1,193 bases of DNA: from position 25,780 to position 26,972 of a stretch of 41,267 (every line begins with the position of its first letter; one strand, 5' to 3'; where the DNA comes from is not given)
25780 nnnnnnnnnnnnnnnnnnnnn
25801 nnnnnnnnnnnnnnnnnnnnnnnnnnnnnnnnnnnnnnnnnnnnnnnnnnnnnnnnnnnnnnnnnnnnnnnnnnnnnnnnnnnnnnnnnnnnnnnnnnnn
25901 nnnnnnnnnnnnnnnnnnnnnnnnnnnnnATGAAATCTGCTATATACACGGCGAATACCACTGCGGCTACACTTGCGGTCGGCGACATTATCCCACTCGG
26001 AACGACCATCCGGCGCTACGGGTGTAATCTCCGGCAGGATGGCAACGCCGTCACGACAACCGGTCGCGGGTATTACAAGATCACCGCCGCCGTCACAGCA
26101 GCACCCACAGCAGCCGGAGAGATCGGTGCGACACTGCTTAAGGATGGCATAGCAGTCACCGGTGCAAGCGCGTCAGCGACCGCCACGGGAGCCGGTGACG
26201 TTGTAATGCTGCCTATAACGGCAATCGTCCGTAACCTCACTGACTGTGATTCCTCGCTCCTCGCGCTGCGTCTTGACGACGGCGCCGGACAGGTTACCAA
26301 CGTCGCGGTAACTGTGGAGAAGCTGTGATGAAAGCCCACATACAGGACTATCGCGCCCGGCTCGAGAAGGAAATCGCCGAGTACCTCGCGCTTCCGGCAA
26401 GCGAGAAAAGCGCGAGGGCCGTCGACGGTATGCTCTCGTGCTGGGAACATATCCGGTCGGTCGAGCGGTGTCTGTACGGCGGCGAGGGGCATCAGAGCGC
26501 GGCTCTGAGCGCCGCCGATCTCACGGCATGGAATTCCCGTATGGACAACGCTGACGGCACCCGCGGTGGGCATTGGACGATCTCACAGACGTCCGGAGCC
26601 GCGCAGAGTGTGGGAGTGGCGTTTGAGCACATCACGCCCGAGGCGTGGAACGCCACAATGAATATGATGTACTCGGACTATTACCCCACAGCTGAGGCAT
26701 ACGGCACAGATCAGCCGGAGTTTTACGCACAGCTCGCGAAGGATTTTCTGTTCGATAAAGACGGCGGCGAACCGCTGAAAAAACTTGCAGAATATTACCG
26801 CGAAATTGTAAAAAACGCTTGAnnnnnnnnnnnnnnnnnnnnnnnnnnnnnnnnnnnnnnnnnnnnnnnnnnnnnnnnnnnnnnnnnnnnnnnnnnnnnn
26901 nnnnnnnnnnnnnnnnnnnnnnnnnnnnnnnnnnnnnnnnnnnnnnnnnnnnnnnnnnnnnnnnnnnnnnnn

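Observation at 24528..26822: Separately promoted five-gene operon after the lysis genes, encoding unassignable secreted/membrane-type proteins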

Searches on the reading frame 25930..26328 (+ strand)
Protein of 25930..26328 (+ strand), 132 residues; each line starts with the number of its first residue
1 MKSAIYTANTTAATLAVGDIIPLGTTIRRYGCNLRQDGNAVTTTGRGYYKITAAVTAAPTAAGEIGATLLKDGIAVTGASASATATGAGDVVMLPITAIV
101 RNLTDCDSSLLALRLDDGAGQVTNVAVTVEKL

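Call 3: search_protein_families(library=pfam, proteins=[window:25930-26328:+], max_evalue=1)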
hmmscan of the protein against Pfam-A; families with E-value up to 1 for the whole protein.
window:25930-26328:+ (132 aa): 1 family
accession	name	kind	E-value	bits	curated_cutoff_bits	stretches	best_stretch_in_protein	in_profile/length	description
PF18573.7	BclA_C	-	2.1e-05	24.9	38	1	6-86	2-83/128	BclA C-terminal domain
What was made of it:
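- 25930..26328 (+): O4, 132 aa, a free-standing BclA-C-terminal-like (C1q/TNF-type jelly-roll) domain. Call 3: BclA_C E 2.1e-5, 24.9 bits, below the gathering score of 38.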

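Call 4: search_protein_families(library=phrogs, proteins=[window:25930-26328:+], max_evalue=1)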
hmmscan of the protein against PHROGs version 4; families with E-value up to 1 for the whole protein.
window:25930-26328:+ (132 aa): 2 families
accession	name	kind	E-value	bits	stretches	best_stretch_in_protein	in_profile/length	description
phrog_9851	-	tail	0.028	13.2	1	36-106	129-199/1092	tail fiber protein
phrog_30806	-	unknown function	0.099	13.7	1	68-109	47-88/133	-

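Call 9: search_protein_families(library=ncbifam, proteins=[window:25930-26328:+], max_evalue=1)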
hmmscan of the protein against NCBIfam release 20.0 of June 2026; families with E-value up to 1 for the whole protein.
window:25930-26328:+ (132 aa): 2 families
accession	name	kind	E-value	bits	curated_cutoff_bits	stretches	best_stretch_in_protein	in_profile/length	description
TIGR01305.1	GMP_reduct_1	equivalog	0.012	14.7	492.15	1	17-94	164-240/343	GMP reductase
NF003470.0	PRK05096.1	equivalog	0.067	12.3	397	1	38-94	186-241/347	GMP reductase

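Call 10: search_protein_families(library=padloc, proteins=[window:25930-26328:+], max_evalue=1)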
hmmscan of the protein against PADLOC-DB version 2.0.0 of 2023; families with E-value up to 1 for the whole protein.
window:25930-26328:+ (132 aa): 0 families

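Call 29: search_solved_structures(query=A2, max_evalue=10, show_alignments=1)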
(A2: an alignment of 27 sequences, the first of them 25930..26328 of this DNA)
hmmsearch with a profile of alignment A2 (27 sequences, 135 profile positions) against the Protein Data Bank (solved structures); distinct sequences matched with E-value up to 10: 12.
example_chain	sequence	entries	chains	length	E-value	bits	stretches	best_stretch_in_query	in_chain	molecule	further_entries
3twi_A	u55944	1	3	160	5.6e-05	26.1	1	17-104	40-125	BclA protein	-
2z5w_A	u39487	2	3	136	7.4e-05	25.7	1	17-103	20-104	BclA protein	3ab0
1wck_A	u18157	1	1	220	0.00024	24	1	17-100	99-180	BCLA PROTEIN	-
1wlh_A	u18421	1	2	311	0.11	15.4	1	46-87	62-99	Gelation factor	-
4e4s_A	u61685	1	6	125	0.15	14.9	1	42-114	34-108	Tumor necrosis factor ligand superfamily member 18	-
1ksr_A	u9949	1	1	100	0.29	14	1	46-87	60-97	GELATION FACTOR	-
28jw_j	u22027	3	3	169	0.34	13.8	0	70-99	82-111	Small ribosomal subunit protein uS10 domain-containing protein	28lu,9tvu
6lbe_B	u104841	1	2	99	0.57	13.1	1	67-102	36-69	Beta-2-microglobulin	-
3rwx_A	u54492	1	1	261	0.76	12.7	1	9-124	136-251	Hypothetical bacterial outer membrane protein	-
5opi_C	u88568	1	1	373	1.6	11.7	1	46-67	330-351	TAP binding protein-like variant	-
10yv_A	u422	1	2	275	4.3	10.3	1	60-91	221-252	Putative GH97 from Cellulomonas fimi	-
9k09_A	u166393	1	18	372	8.5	9.3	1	67-124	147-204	Tail fiber protein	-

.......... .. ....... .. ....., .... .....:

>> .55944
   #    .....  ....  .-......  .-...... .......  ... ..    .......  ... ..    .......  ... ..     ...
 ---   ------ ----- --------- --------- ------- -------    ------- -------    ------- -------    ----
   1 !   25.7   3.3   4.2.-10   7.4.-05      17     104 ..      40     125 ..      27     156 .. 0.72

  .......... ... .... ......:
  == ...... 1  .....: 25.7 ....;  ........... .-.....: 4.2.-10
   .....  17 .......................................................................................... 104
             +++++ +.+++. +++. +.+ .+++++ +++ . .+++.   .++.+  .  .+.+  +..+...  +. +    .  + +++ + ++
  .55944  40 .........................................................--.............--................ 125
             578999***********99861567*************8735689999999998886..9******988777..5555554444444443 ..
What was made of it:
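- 25930..26328 (+): Call 29: the family profile's top three PDB hits are BclA, at 5.6e-5 to 2.4e-4.
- On BclA / exosporium collagen-like glycoprotein family: The family profile's top three PDB hits are BclA at 5.6e-5 to 2.4e-4 (call 29).
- Closest known: BclA C-terminal domain. Same: Pfam gives E 2e-5 and the PDB profile search 5.6e-5 (calls 3, 29).
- Checked: Its family profile hits BclA chains in the PDB (5.6e-5; call 29).
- It resembles the BclA C-terminal domain (calls 3, 29). BclA-type trimers are surface-display domains (calls 3, 29).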

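Call 84: find_homologous_proteins(query=window:25930-26328:+, max_evalue=0.001)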
Query window:25930-26328:+ (132 aa): 177 proteins with E <= 0.001 among 417 candidates; the best 120 are listed.
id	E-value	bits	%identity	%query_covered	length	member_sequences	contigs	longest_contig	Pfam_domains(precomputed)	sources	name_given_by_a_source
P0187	1.1e-72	259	99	100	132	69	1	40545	PF18573.8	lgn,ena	-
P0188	6.1e-71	253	96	100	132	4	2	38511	PF18573.8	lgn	-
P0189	1.4e-69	249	97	100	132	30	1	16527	-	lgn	-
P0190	1.9e-69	249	96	100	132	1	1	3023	-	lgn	-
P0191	4.1e-51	190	72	100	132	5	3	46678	-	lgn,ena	-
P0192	1.5e-40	155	59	99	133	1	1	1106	-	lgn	-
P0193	1.2e-39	153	60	99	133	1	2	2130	-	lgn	-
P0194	1.2e-38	149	60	99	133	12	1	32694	-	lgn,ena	-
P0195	4.6e-37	144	59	99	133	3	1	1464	-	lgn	-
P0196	6.0e-37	144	57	99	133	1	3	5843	-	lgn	-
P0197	1.0e-36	143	57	99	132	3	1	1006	PF18573.8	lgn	-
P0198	1.2e-36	143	61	99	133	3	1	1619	PF18573.8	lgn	-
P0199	1.8e-36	142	58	99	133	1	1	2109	-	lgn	-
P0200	1.9e-36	142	57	99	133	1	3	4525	-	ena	-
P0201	2.3e-36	142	57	99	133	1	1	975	-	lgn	-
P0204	3.0e-36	142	56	99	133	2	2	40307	PF18573.8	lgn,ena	-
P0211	7.8e-36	140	56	99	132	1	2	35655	PF18573.8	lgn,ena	-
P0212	1.7e-35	139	57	99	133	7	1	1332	PF18573.8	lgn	-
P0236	7.4e-35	137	57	99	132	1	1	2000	PF18573.8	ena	-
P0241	9.3e-35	137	57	99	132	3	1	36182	PF18573.8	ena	-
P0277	6.5e-34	134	56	99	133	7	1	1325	PF18573.8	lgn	-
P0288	1.2e-33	133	56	99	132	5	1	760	PF18573.8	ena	-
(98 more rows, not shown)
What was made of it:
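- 25930..26328 (+): Call 84: the 120 best-listed of 177 homologues are 131-133 aa, some labelled PF18573.
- On BclA / exosporium collagen-like glycoprotein family: Some homologues are precomputed as PF18573 (call 84). The 120 best-listed homologues are 131-133 aa (call 84).
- Closest known: BclA C-terminal domain. Same: UniRef names one homologue 'BclA C-terminal domain-containing protein' (call 84).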

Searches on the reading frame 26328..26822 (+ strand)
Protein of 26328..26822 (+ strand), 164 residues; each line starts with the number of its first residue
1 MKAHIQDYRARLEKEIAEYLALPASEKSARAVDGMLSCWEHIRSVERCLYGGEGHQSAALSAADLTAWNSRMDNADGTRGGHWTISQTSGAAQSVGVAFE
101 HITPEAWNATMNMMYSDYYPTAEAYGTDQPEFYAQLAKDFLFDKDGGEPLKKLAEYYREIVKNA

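Call 3: search_protein_families(library=pfam, proteins=[window:26328-26822:+], max_evalue=1)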
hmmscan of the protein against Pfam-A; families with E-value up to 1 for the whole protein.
window:26328-26822:+ (164 aa): 1 family
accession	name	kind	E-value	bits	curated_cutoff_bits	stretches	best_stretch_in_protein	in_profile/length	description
PF25223.1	DUF7841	-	4.2e-18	66.1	25.2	1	65-157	21-113/114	Domain of unknown function (DUF7841)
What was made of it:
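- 26328..26822 (+): O5, 164 aa, a DUF7841 protein that is all-alpha and soluble. This is the variable fifth position of the cassette. Call 3: E 4.2e-18.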

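Call 4: search_protein_families(library=phrogs, proteins=[window:26328-26822:+], max_evalue=1)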
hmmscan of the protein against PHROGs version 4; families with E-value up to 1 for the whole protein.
window:26328-26822:+ (164 aa): 0 families

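Call 9: search_protein_families(library=ncbifam, proteins=[window:26328-26822:+], max_evalue=1)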
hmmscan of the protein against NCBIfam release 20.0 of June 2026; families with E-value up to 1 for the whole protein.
window:26328-26822:+ (164 aa): 0 families

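Call 10: search_protein_families(library=padloc, proteins=[window:26328-26822:+], max_evalue=1)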
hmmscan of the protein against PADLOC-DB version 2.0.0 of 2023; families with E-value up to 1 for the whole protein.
window:26328-26822:+ (164 aa): 0 families

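Call 42: search_solved_structures(query=A4, max_evalue=10)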
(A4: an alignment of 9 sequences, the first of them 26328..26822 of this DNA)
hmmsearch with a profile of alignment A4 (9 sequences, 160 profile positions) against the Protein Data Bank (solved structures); distinct sequences matched with E-value up to 10: 5.
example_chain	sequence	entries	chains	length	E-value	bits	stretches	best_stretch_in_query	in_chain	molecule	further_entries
2lc3_A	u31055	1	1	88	0.67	12.9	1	34-88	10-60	E3 ubiquitin-protein ligase HECTD1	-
1j7v_R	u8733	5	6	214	0.82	12.6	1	33-98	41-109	INTERLEUKIN-10 RECEPTOR ALPHA CHAIN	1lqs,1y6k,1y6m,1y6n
6x93_B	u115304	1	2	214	1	12.3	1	33-98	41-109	Interleukin-10 receptor subunit alpha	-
2yln_A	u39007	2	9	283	1.2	12.1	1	69-131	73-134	PUTATIVE ABC TRANSPORTER, PERIPLASMIC BINDING PROTEIN, AMINO ACID | ABC TRANSPORTER, PERIPLASMIC BINDING PROTEIN, AMINO ACID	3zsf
9s8a_A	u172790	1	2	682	2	11.4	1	69-107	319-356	Sulfatase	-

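Call 59: find_homologous_proteins(query=window:26328-26822:+, max_evalue=0.001)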
Query window:26328-26822:+ (164 aa): 66 proteins with E <= 0.001 among 128 candidates.
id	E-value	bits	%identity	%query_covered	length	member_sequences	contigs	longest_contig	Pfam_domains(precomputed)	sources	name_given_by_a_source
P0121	4.2e-103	360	97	100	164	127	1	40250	PF25223.2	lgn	-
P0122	1.5e-69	251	67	98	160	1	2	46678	PF25223.2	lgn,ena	-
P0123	4.0e-61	224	62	99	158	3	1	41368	PF25223.2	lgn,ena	-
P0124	3.3e-57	211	92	63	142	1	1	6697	-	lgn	-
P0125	2.3e-50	189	53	98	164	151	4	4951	PF25223.2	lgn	-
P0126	2.0e-49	186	53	99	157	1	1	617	PF25223.2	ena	-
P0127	2.6e-49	185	54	99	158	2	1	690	PF25223.2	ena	-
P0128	6.4e-49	184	52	99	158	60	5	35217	PF25223.2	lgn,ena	-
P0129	6.8e-49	184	54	99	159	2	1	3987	PF25223.2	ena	-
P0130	1.1e-48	183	53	98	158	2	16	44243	PF25223.2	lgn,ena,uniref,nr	uniref:DUF7841 domain-containing protein n=1 Tax=Siphoviridae sp. ctKNZ79 TaxID=2825440 RepID=A0A8S5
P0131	1.2e-48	183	54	98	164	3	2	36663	PF25223.2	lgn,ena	-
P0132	1.3e-48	183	52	98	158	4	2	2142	PF25223.2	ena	-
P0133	2.3e-48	182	53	98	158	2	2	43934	PF25223.2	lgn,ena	-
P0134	9.3e-48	180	54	98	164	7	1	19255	PF25223.2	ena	-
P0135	1.0e-47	180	52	98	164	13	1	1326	PF25223.2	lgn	-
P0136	1.4e-47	180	52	99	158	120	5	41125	PF25223.2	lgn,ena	-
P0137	2.8e-47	179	52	98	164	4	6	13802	PF25223.2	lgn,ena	-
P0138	6.0e-47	178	51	99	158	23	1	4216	PF25223.2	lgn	-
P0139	1.4e-46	176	53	98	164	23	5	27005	PF25223.2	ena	-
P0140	2.1e-46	176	50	99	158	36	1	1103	PF25223.2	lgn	-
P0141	2.3e-46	176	52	98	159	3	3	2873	PF25223.2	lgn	-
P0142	2.6e-46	176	52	98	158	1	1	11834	PF25223.2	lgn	-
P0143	1.8e-45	173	50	98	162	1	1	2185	PF25223.2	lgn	-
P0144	2.0e-45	173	52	98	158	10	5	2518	PF25223.2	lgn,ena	-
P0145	4.8e-44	168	52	99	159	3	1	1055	PF25223.2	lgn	-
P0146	1.1e-43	167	51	98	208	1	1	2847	PF25223.2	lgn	-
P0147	2.8e-43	166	50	98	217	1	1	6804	PF25223.2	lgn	-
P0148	2.7e-42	162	49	98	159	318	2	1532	PF25223.2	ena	-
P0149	2.9e-42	162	48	98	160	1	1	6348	PF25223.2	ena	-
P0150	9.4e-42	161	49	96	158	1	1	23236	PF25223.2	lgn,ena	-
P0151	2.0e-41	160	50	99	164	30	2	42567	PF25223.2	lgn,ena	-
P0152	2.3e-40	156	50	98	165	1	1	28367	PF25223.2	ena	-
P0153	8.1e-40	154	45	98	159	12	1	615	PF25223.2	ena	-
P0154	8.5e-40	154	47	96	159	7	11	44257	PF25223.2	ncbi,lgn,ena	-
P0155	1.5e-39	154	47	98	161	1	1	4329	PF25223.2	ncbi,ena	-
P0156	3.0e-38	149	50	87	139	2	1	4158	PF25223.2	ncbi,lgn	-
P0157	4.2e-38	149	47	98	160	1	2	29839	PF25223.2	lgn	-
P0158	6.7e-38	148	46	96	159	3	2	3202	PF25223.2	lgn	-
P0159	7.7e-38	148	50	95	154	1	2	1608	PF25223.2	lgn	-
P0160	1.1e-37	147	44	96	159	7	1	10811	PF25223.2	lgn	-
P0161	2.1e-37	147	50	88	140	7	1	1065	PF25223.2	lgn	-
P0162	1.4e-36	144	50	85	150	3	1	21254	PF25223.2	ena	-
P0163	2.1e-36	143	49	87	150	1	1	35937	PF25223.2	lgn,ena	-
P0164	3.4e-36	143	45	95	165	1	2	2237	PF25223.2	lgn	-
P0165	4.1e-36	142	54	75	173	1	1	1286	PF25223.2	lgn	-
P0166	5.4e-36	142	49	85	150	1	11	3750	PF25223.2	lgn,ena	-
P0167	1.3e-35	141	47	87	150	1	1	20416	PF25223.2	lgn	-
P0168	2.0e-35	140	45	98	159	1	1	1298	PF25223.2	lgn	-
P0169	2.4e-35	140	48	92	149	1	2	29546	PF25223.2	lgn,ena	-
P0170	4.1e-35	139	55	71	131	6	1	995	PF25223.2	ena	-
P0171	5.3e-35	139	49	85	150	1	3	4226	PF25223.2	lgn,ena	-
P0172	6.1e-35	139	48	92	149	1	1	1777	PF25223.2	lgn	-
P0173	4.3e-34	136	61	63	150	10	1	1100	PF25223.2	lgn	-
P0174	2.6e-33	133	43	98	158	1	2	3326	PF25223.2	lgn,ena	-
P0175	2.7e-33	133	52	74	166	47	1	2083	PF25223.2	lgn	-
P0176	5.3e-32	129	45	86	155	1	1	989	PF25223.2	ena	-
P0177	1.3e-30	124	49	76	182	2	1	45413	PF25223.2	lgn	-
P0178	5.9e-30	122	43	96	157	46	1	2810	PF25223.2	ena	-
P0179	1.2e-28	118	41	95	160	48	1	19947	PF25223.2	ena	-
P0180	2.5e-27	114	38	96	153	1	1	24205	PF25223.2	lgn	-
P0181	5.3e-27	113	38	96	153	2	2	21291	PF25223.2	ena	-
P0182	7.5e-26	109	58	52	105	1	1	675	PF25223.2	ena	-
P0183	1.2e-25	108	49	71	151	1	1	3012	PF25223.2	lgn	-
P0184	4.5e-25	106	52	65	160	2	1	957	PF25223.2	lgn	-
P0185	4.2e-15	74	39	76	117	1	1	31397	PF25223.2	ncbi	-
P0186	7.9e-12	63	37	63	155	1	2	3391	PF25223.2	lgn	-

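Call 70: predict_structure(alignment_id=A9)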
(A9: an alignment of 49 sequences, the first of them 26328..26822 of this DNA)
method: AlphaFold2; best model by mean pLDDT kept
length: 164 residues; sequences in the alignment: 49
mean_pLDDT: 91.4   pTM: 0.67
mean pLDDT of the five models: 91.4, 89.7, 89.7, 89.5, 88.0
residues with pLDDT >= 90: 129; 70-90: 27; 50-70: 3; < 50: 5
segments of 3 or more residues with pLDDT < 50: 52-56
pLDDT, mean of each block of 10 residues (from residue 1): 88 96 95 96 82 56 95 96 97 96 96 98 97 98 91 91 82
secondary structure, 60 per line:
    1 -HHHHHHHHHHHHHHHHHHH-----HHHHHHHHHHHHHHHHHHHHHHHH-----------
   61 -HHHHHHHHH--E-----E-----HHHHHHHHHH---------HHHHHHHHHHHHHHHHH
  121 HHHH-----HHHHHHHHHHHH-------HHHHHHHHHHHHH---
elements in order: H2-20 H26-49 H62-70 H85-94 H104-124 H130-141 H149-161
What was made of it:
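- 26328..26822 (+): Call 70: AF2 pLDDT 91.4 with seven helices.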

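Call 72: fold_search(model_id=the predicted structure, library=pdb)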
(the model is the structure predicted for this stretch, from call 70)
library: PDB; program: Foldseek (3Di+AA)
matches with E <= 10: 69; with E <= 0.001: 0
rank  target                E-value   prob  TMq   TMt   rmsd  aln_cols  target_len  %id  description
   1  9e7y_D                2.2e+00  0.04  0.17  0.03  21.0       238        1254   13  De Novo Mycobacterium tuberculosis transcription initiation promoter complex with 7-mer RNA and disordered Beta' Lid e (released 2025-10-01)
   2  3ncb_A                2.6e+00  0.06  0.16  0.15  24.4       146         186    8  A mutant human Prolactin receptor antagonist H180A in complex with the extracellular domain of the human prolactin rec (released 2010-09-29)
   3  1usb_B                2.7e+00  0.04  0.15  0.12  19.0       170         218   10  Rational design of a novel enzyme - efficient thioester hydrolysis enabled by the incorporation of a single His residu (released 2004-09-01)
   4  5vvk_D                2.9e+00  0.06  0.20  0.14  19.1       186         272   13  Cas1-Cas2 bound to full-site mimic (released 2017-08-02)
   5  5hdt_B                3.0e+00  0.10  0.21  0.03  16.8       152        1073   11  Human cohesin regulator Pds5B bound to a Wapl peptide (released 2016-03-09)
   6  5cwc                  3.4e+00  0.06  0.19  0.16  18.3       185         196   13  Crystal structure of de novo designed helical repeat protein DHR5 (released 2015-12-16)
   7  6ke1_B                3.5e+00  0.06  0.21  0.15  19.4       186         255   15  Crystal structure of TtCas1 (released 2019-12-18)
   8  5j1g_A                3.5e+00  0.04  0.20  0.15  16.5       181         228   15  Structure of the spectrin repeats 7 and 8 of the plakin domain of plectin (released 2016-07-20)
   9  9efq_J                3.9e+00  0.07  0.22  0.10  18.3       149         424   13  Cryo-EM structure of COP9 signalosome precatalytic state with neddylated cullin-2 (released 2025-12-03)
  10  2vof_A                3.9e+00  0.05  0.16  0.18  19.2       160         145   11  Structure of mouse A1 bound to the Puma BH3-domain (released 2008-03-04)
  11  1ydk_B                3.9e+00  0.03  0.15  0.12  19.0       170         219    9  Crystal structure of the I219A mutant of human glutathione transferase A1-1 with S-hexylglutathione (released 2005-06-07)
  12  2vcv_A                3.9e+00  0.03  0.14  0.12  19.1       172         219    9  Glutathione transferase A3-3 in complex with glutathione and delta-4- androstene-3-17-dione (released 2008-10-28)
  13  1pl2_A                3.9e+00  0.03  0.14  0.12  19.0       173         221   10  Crystal structure of human glutathione transferase (GST) A1-1 T68E mutant in complex with decarboxy-glutathione (released 2004-06-22)
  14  2vct_A                3.9e+00  0.03  0.14  0.12  20.0       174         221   11  Glutathione transferase A2-2 in complex with delta-4-andostrene-3-17- dione (released 2008-10-28)
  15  2rae                  4.1e+00  0.07  0.21  0.19  19.0       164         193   15  Crystal structure of a TetR/AcrR family transcriptional regulator from Rhodococcus sp. RHA1 (released 2007-09-25)
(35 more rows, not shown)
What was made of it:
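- Tried and rejected: Foldseek of the good O5 model against the PDB found nothing (best E 2.2; call 72).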

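Call 74: fold_search(model_id=the predicted structure, library=viral)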
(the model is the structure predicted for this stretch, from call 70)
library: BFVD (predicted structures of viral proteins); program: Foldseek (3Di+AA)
matches with E <= 10: 116; with E <= 0.001: 8
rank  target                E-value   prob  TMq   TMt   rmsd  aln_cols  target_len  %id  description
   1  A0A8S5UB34            2.4e-07  1.00  0.59  0.41   2.0       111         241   38  DUF7841 domain-containing protein [Siphoviridae sp. ct8Cp41]
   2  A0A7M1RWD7            6.1e-07  1.00  0.60  0.45   7.5       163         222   24  DUF7841 domain-containing protein [uncultured phage cr10_1]
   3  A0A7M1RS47            2.4e-06  1.00  0.57  0.61   5.2       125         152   27  RNA polymerase sigma factor/ubiquitin-like protein [uncultured phage cr6_1]
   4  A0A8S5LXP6            3.1e-06  1.00  0.58  0.34   4.1       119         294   28  DUF7841 domain-containing protein [CrAss-like virus sp. ctRQZ5]
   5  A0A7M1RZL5            9.7e-06  1.00  0.58  0.57   9.8       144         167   19  DUF7841 domain-containing protein [uncultured phage cr118_1]
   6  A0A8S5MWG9            1.2e-04  1.00  0.47  0.51  11.0       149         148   23  DUF7841 domain-containing protein [Caudovirales sp. ctUL28]
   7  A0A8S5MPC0            2.2e-04  1.00  0.49  0.55   9.2       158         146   22  DUF7841 domain-containing protein [Podoviridae sp. ctoqT5]
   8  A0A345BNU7            6.7e-04  1.00  0.51  0.37   2.0       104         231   30  (no name in the UniProt tables at hand)
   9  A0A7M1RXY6            2.5e-03  1.00  0.54  0.46   8.5       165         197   13  DUF7841 domain-containing protein [uncultured phage cr111_1]
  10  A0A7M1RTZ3            3.6e-03  1.00  0.50  0.51   3.4       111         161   19  DUF7841 domain-containing protein [uncultured phage cr7_1]
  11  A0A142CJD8            3.3e-01  0.99  0.37  0.43   2.6        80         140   19  (no name in the UniProt tables at hand)
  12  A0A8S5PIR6            4.0e-01  0.57  0.29  0.35  16.6       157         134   10  Uncharacterized protein [Siphoviridae sp. ctsxw88]
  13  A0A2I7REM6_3          4.9e-01  0.12  0.20  0.04  19.0       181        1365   16  Coil containing protein [Vibrio phage 1.169.O._10N.261.52.B1]
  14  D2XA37                6.0e-01  0.98  0.35  0.56   2.8        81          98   14  Uncharacterized protein [Marseillevirus marseillevirus]
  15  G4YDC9                6.4e-01  0.21  0.22  0.17  16.1       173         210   11  (no name in the UniProt tables at hand)
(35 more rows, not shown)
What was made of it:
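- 26328..26822 (+): Call 74: the named matches at E <= 0.001 in BFVD are annotated DUF7841, all but one (an unnamed entry, and cr6_1 labelled sigma factor/ubiquitin-like), several from crAss-like phages.
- On Pfam DUF7841 (PF25223): Nearly all named matches at E <= 0.001 in BFVD are annotated DUF7841 (call 74).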
